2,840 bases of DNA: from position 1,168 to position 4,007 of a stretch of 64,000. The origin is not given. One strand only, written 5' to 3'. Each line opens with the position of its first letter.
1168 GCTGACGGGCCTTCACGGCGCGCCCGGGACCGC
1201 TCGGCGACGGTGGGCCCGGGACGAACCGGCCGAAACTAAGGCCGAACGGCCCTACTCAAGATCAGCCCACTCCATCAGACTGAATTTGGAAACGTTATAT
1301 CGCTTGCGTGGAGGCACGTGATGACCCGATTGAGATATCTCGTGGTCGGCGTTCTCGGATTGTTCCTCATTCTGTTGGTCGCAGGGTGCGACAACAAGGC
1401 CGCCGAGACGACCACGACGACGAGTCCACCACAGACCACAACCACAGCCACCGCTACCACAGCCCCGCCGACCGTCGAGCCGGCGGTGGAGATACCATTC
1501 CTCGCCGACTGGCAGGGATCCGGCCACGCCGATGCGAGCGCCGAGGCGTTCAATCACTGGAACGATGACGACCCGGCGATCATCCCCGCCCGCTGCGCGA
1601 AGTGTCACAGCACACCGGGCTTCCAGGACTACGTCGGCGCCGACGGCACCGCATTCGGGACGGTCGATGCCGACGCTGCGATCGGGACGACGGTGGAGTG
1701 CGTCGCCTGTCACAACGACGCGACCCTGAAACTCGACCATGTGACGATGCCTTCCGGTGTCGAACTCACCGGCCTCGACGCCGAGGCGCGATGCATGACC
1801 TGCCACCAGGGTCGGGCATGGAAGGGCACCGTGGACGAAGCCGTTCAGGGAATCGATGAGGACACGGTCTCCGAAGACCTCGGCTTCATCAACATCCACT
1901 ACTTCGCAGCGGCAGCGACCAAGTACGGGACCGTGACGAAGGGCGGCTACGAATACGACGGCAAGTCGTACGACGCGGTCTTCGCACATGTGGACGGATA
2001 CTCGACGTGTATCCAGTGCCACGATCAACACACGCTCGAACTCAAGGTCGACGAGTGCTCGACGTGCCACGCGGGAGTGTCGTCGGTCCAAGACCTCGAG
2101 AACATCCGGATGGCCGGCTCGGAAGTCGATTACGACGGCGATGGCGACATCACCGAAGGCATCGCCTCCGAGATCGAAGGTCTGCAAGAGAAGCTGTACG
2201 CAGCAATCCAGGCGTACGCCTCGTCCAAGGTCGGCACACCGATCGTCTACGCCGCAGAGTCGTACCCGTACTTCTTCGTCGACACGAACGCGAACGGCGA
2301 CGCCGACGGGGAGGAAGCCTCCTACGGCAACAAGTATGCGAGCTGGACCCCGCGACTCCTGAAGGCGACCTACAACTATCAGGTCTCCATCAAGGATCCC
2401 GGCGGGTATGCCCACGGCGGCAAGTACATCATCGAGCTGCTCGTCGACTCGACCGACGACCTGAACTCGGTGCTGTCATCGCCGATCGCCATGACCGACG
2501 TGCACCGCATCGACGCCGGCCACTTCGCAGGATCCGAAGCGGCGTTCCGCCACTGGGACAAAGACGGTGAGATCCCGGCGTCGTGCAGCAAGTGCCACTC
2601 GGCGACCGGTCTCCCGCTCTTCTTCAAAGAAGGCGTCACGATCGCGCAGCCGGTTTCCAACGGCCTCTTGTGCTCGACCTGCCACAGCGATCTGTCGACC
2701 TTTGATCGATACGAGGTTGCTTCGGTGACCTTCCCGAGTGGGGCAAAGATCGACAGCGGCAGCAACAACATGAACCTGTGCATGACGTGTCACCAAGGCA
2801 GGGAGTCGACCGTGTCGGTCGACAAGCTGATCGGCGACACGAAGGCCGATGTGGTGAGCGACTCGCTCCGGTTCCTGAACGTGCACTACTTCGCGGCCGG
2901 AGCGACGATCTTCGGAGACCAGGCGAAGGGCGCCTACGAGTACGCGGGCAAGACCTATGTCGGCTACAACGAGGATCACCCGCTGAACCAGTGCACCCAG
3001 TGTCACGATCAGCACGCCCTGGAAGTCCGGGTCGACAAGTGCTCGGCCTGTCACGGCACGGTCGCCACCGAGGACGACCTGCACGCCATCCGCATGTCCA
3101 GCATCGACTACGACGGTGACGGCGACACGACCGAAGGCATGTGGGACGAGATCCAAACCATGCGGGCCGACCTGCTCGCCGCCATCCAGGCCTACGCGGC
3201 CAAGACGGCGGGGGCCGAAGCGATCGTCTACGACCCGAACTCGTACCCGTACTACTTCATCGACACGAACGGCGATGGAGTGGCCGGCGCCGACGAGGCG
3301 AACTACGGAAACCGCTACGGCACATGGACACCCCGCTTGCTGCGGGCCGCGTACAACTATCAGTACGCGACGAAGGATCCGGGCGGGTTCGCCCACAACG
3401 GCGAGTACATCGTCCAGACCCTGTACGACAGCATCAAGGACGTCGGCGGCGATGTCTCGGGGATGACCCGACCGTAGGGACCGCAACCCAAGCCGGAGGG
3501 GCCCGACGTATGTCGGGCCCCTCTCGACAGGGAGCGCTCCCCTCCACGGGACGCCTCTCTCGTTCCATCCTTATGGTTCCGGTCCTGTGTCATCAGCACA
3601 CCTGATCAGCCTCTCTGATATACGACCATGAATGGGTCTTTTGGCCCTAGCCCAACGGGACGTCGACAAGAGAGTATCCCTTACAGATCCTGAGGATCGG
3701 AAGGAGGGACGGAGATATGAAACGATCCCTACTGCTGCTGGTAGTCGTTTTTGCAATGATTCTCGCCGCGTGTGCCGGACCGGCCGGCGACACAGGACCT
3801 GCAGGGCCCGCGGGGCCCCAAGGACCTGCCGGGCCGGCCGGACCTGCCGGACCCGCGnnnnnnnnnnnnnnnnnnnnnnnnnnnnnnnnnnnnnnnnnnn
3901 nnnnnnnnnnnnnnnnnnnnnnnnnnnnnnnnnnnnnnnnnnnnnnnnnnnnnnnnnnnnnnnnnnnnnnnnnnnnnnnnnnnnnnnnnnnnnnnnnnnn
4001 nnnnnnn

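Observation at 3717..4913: Octahaem cytochrome with collagen-like (GPAGP)n tether after the lipobox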

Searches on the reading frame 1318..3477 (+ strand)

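Call 3: search_protein_families(library=pfam, proteins=[window:1318-3477:+], max_evalue=0.01)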
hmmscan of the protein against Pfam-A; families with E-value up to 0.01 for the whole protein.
window:1318-3477:+ (719 aa): 6 families
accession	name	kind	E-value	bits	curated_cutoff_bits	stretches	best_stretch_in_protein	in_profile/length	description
PF14522.11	Cytochrome_C7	-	6.8e-16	58.3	24.8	2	409-493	2-67/67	Cytochrome c7 and related cytochrome c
PF02085.21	Cytochrom_CIII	-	4.7e-13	49.8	22.9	1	216-259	17-61/101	Class III cytochrome C family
PF14537.11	Cytochrom_c3_2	-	6.7e-11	42.9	25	0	558-581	8-35/79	Cytochrome c3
PF22678.1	Cytochrom_c_NrfB-like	-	1.5e-05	25.8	27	0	452-495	1-43/89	Cytochrome c-type protein NrfB-like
PF22113.1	Mtrc-MtrF_II-IV_dom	-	0.00012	22.1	30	1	90-166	81-166/176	Outer membrane cytochrome MtrC/MtrF-like, domains II/IV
PF21827.1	New_glue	-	0.0076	16.4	31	0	12-49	6-44/94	New glue protein family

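Call 37: search_protein_families(library=ncbifam, proteins=[window:1318-3477:+], max_evalue=0.01)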
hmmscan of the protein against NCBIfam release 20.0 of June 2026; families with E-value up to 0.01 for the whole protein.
window:1318-3477:+ (719 aa): 5 families
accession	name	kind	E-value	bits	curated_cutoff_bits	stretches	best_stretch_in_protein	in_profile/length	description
NF045784.1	9HemeCytC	equivalog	3.9e-05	23.1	640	0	90-187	87-185/328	nine-heme cytochrome c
NF008659.0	PRK11659.1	equivalog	8.2e-05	22.4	184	1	420-494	46-119/188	cytochrome c nitrite reductase pentaheme subunit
NF045713.1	CxxCH_16_HmcA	equivalog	0.00011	20.9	400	0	92-171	320-394/541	sulfate respiration complex hexadecaheme cytochrome HmcA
TIGR04257.1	nanowire_3heme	domain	0.00022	21.3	40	0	407-463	12-65/75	c(7)-type cytochrome triheme domain-containing protein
TIGR03508.1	decahem_SO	subfamily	0.0058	16.1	192.2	1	422-496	4-81/258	DmsE family decaheme c-type cytochrome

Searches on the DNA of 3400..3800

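Call 59: search_rna_families(source=window, start=3400, end=3800, threshold=evalue, max_evalue=1)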
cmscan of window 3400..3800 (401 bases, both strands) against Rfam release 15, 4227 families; matches with E-value up to 1: 1.
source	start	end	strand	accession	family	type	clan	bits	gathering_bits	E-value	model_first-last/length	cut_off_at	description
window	3435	3530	+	RF02353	BjrC68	Gene; sRNA;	-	16.2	39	0.11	1-82/82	no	Bradyrhizobiaceae sRNA BjrC68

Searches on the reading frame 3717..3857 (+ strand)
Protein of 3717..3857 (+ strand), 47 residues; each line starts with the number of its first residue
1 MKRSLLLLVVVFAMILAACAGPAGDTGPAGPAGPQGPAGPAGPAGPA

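Call 57: find_homologous_proteins(query=window:3717-3857:+, max_evalue=0.001)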
Query seq(47 aa) (47 aa): 11 proteins with E <= 0.001 among 1693 candidates.
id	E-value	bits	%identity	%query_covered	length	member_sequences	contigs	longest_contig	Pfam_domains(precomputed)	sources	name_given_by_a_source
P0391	1.2e-5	42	49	100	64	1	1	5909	PF01391.24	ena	-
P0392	2.2e-5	41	50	60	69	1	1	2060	PF01391.24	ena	-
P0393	2.8e-5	41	59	94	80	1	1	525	-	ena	-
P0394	4.1e-5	41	60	85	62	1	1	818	-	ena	-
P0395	7.0e-5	40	54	96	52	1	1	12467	-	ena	-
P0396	1.2e-4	39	56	53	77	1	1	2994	-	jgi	-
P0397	1.4e-4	39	-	-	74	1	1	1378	-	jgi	jgi:hypothetical protein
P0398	1.4e-4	39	51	89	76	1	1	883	-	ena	-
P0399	3.6e-4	38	-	-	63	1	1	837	-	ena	-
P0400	4.6e-4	37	31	74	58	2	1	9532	-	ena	-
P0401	5.6e-4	37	44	89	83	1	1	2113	PF01391.24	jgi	jgi:hypothetical protein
